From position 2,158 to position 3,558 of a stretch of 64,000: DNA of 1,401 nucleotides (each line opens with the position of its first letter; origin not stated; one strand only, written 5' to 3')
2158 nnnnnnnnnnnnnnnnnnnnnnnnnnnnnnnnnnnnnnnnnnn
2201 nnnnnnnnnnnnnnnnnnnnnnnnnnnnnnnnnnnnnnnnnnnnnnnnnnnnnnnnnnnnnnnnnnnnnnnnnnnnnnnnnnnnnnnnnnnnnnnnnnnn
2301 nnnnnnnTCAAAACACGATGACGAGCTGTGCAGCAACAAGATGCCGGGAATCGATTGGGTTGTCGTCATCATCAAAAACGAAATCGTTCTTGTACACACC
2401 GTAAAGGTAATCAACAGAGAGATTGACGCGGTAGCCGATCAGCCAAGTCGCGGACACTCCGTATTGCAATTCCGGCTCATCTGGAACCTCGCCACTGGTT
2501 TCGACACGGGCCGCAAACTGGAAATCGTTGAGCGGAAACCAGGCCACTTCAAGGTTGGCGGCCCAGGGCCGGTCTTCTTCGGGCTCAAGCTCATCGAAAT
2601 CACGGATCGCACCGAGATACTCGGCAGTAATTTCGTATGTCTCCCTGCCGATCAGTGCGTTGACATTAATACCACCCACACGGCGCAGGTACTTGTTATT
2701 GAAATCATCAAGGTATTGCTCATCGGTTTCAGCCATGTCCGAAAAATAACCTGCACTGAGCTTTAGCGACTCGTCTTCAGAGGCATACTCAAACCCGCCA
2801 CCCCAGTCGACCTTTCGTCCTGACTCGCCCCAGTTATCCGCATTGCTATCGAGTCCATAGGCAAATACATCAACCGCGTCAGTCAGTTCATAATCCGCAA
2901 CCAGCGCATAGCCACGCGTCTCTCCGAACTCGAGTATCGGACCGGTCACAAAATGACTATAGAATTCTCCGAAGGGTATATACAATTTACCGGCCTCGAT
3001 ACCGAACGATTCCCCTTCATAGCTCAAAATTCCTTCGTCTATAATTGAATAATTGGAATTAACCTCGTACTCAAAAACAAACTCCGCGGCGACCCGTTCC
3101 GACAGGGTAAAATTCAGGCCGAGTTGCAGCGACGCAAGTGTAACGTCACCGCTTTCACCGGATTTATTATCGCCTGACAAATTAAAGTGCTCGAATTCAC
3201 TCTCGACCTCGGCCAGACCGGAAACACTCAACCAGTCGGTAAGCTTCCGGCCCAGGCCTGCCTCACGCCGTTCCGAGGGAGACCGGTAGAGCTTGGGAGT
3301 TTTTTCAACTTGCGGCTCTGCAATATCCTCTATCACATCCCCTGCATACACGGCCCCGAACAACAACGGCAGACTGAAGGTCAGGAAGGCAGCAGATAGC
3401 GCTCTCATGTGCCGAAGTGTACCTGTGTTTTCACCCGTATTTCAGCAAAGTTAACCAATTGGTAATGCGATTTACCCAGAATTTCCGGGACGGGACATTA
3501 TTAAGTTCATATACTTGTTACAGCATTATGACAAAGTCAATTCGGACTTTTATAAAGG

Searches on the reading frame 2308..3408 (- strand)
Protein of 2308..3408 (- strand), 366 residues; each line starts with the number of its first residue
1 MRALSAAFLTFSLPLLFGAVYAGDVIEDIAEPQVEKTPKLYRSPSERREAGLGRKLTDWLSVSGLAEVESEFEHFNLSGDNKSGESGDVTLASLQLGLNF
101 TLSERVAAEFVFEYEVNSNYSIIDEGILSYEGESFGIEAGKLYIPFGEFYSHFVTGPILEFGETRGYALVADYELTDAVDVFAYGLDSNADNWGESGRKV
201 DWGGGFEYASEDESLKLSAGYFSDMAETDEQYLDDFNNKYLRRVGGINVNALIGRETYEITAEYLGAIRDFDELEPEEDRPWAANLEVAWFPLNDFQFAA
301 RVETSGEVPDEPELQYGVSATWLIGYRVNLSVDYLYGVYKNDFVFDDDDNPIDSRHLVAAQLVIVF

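Call 14: find_encoding_contigs(protein=window:2308-3408:-, flank=10000, max_places=4)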
Protein window:2308-3408:- (366 aa): no gene with exactly this product is on record in the collection.

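Call 64: search_protein_families(library=pfam, proteins=[window:2311-3408:-], max_evalue=0.01)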
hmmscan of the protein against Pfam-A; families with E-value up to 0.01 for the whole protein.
window:2311-3408:- (366 aa): 0 families
